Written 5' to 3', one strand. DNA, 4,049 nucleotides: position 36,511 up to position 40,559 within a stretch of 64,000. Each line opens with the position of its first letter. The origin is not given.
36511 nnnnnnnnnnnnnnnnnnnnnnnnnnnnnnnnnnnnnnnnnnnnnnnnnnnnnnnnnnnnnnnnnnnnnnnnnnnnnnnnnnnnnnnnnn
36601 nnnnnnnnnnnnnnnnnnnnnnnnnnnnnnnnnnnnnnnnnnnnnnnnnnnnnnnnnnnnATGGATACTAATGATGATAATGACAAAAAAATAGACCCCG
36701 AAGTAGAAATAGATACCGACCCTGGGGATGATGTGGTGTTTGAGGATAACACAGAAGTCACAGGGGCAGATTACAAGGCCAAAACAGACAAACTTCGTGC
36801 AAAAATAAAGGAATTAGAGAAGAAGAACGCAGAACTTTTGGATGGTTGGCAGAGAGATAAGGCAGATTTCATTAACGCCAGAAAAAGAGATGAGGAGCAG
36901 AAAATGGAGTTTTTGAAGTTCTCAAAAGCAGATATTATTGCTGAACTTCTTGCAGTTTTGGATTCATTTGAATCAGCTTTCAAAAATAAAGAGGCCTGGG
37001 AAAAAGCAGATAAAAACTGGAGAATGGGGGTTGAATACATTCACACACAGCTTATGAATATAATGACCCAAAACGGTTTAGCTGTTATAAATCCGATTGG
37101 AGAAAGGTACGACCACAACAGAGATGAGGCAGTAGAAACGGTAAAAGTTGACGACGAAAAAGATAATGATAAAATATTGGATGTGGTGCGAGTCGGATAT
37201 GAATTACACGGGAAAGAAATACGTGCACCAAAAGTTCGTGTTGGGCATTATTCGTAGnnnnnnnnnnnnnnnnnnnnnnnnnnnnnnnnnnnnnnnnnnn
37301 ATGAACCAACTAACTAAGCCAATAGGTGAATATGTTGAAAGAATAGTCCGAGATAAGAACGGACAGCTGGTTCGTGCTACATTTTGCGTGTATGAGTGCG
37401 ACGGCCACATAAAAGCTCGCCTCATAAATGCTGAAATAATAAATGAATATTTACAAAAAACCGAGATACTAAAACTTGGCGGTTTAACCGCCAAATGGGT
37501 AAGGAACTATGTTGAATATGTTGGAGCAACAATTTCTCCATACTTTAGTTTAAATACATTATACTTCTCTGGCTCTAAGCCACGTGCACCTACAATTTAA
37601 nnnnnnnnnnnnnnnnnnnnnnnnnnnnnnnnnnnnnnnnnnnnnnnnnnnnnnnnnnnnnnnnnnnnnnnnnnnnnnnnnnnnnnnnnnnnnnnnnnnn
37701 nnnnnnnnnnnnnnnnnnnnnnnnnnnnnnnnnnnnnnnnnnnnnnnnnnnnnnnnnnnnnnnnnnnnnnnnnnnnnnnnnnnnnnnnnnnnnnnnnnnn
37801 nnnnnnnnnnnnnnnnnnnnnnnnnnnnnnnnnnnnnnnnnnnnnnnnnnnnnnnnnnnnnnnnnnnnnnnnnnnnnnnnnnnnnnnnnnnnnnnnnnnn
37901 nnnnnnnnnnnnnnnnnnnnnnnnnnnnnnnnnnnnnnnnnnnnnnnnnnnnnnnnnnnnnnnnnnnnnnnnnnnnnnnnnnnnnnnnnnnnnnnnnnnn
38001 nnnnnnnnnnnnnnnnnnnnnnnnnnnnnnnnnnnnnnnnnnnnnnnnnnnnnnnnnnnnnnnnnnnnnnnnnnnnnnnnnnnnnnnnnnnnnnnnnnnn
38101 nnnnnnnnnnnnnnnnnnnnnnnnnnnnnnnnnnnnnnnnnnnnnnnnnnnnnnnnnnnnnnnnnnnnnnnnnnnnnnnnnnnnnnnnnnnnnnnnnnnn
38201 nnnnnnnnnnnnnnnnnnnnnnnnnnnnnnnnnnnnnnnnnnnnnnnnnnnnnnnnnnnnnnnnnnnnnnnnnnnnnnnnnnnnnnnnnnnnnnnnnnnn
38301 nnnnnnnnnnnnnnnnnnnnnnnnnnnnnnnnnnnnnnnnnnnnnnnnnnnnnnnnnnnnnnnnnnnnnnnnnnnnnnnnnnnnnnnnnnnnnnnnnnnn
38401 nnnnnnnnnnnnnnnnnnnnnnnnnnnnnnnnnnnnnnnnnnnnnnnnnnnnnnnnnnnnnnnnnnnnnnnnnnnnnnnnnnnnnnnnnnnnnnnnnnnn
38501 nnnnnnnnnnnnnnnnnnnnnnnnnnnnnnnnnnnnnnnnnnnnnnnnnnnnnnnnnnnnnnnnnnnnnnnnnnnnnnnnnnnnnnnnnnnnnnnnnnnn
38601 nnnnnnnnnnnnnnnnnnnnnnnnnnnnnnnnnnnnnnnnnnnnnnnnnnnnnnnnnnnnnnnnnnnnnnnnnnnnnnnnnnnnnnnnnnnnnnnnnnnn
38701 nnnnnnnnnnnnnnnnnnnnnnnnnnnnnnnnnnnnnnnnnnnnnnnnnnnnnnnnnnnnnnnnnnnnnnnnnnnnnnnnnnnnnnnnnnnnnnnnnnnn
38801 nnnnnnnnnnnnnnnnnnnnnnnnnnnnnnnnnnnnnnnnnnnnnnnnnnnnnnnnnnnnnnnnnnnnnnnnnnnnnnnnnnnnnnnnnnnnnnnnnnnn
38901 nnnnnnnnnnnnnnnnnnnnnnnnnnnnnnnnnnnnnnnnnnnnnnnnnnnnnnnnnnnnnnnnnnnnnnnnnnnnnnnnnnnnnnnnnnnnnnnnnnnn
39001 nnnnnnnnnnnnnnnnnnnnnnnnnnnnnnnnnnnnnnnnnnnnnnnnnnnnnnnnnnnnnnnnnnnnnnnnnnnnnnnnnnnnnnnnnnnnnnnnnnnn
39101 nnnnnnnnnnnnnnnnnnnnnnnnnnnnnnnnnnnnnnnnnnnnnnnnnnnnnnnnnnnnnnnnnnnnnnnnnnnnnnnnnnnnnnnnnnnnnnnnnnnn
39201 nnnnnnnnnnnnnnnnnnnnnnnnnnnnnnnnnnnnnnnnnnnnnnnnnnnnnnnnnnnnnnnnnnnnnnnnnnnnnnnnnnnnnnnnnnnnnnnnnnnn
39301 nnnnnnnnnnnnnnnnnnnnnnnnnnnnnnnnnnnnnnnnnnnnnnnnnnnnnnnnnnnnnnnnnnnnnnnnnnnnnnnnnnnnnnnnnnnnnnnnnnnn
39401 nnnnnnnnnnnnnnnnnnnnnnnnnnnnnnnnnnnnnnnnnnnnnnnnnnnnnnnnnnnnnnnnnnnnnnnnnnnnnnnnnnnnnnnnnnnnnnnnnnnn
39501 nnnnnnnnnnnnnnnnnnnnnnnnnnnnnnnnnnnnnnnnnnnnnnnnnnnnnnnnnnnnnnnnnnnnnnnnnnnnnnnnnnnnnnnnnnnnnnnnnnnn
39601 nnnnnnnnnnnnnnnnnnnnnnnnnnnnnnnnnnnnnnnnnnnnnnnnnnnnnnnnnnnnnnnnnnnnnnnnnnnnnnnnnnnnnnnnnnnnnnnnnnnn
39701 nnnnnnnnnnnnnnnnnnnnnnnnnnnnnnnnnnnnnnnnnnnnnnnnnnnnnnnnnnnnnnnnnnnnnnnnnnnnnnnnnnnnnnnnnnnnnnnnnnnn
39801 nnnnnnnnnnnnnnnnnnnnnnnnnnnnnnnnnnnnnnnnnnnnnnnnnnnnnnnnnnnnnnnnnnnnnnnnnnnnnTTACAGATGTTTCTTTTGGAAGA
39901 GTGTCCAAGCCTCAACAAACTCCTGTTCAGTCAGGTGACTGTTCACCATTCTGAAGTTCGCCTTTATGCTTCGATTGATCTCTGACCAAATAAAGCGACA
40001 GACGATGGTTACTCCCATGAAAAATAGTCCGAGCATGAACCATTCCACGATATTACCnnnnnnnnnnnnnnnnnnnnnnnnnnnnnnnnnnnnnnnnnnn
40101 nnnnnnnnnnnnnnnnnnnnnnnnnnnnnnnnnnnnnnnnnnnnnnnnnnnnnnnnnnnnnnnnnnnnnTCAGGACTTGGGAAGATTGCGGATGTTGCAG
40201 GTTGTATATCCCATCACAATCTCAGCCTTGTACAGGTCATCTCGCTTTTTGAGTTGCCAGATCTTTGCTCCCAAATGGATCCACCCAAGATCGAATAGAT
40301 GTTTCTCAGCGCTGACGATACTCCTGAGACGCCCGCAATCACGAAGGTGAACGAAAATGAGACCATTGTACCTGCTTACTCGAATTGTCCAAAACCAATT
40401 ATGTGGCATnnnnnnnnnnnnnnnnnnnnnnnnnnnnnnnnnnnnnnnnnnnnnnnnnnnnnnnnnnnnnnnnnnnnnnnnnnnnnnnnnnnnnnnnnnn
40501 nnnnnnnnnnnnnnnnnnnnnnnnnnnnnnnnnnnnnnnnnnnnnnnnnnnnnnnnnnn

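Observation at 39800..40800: The dnaK operon is split by cassette locus III and lacks a CIRCE element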

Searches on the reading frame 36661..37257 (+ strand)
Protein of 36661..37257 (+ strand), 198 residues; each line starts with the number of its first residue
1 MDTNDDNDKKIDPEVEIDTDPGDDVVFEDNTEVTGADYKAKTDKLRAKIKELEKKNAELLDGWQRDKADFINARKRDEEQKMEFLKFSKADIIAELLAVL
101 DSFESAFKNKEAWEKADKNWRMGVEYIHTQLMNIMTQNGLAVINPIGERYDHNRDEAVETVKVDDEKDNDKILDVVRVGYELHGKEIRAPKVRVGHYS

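Call 10: search_protein_families(library=pfam, proteins=[window:36661-37257:+], max_evalue=0.01)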
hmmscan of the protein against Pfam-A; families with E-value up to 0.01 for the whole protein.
window:36661-37257:+ (198 aa): 1 family
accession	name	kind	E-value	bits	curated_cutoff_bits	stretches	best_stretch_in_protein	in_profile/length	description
PF01025.24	GrpE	-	6.2e-35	120.7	25.8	1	39-195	10-164/165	GrpE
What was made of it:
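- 36661..37257 (+): grpE. Pfam GrpE, E=6e-35 (call 10).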

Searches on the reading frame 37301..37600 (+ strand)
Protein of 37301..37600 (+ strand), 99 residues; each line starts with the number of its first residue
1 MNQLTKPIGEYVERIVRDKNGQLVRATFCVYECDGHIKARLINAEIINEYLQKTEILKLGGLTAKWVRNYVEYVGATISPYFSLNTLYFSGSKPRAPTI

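Call 10: search_protein_families(library=pfam, proteins=[window:37301-37600:+], max_evalue=0.01)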
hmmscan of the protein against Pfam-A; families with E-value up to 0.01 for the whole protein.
window:37301-37600:+ (99 aa): 0 families

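Call 27: search_protein_families(library=phrogs, proteins=[window:37301-37600:+], max_evalue=0.1)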
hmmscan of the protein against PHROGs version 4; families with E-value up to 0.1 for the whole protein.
window:37301-37600:+ (99 aa): 1 family
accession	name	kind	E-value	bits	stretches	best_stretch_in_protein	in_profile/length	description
phrog_38107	-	unknown function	0.028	15.8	1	49-91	20-59/75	-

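Call 28: search_protein_families(library=padloc, proteins=[window:37301-37600:+], max_evalue=0.1)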
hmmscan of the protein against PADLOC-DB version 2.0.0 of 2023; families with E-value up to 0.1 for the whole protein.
window:37301-37600:+ (99 aa): 0 families

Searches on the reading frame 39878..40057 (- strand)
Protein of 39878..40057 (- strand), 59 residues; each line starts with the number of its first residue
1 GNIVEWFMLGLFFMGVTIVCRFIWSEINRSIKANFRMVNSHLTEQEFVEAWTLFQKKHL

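Call 10: search_protein_families(library=pfam, proteins=[window:39878-40057:-], max_evalue=0.01)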
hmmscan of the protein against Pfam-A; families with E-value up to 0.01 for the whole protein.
window:39878-40057:- (59 aa): 0 families

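Call 27: search_protein_families(library=phrogs, proteins=[window:39878-40057:-], max_evalue=0.1)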
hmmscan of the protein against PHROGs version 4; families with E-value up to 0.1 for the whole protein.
window:39878-40057:- (59 aa): 0 families

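Call 28: search_protein_families(library=padloc, proteins=[window:39878-40057:-], max_evalue=0.1)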
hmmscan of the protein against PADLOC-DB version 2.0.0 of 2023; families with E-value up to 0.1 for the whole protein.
window:39878-40057:- (59 aa): 0 families

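Call 89: find_homologous_proteins(query=window:39881-40048:-, max_evalue=0.1)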
Query seq(56 aa): no candidate shares three 5-residue words with the query. No homologue found.
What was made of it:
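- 39878..40057 (-): c1: 59-aa ORF with a GTG start after AGGAGG, an N-terminal hydrophobic helix and a polar tail. No homologue (call 89).
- No antisense RNA gene or partner antitoxin could be identified. c2 and c3 are soluble, not toxin-like. c1 has no detectable homologues (call 89).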

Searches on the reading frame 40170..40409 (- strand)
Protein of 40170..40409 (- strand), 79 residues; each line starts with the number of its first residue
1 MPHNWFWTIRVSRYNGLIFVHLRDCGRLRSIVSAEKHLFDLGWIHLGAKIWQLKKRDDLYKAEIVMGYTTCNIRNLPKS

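Call 10: search_protein_families(library=pfam, proteins=[window:40170-40409:-], max_evalue=0.01)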
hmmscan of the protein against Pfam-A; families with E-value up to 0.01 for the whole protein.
window:40170-40409:- (79 aa): 0 families

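Call 27: search_protein_families(library=phrogs, proteins=[window:40170-40409:-], max_evalue=0.1)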
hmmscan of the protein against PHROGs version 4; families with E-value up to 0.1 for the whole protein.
window:40170-40409:- (79 aa): 1 family
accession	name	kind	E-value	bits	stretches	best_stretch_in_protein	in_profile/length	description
phrog_21742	-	unknown function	0.065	14.2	0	46-64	14-33/64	-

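Call 28: search_protein_families(library=padloc, proteins=[window:40170-40409:-], max_evalue=0.1)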
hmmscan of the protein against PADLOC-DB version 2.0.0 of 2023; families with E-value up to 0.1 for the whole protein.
window:40170-40409:- (79 aa): 0 families

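Call 50: search_protein_families(library=pfam, proteins=[window:40173-40409:-], max_evalue=10)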
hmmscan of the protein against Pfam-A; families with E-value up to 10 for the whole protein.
seq(79 aa): 0 families
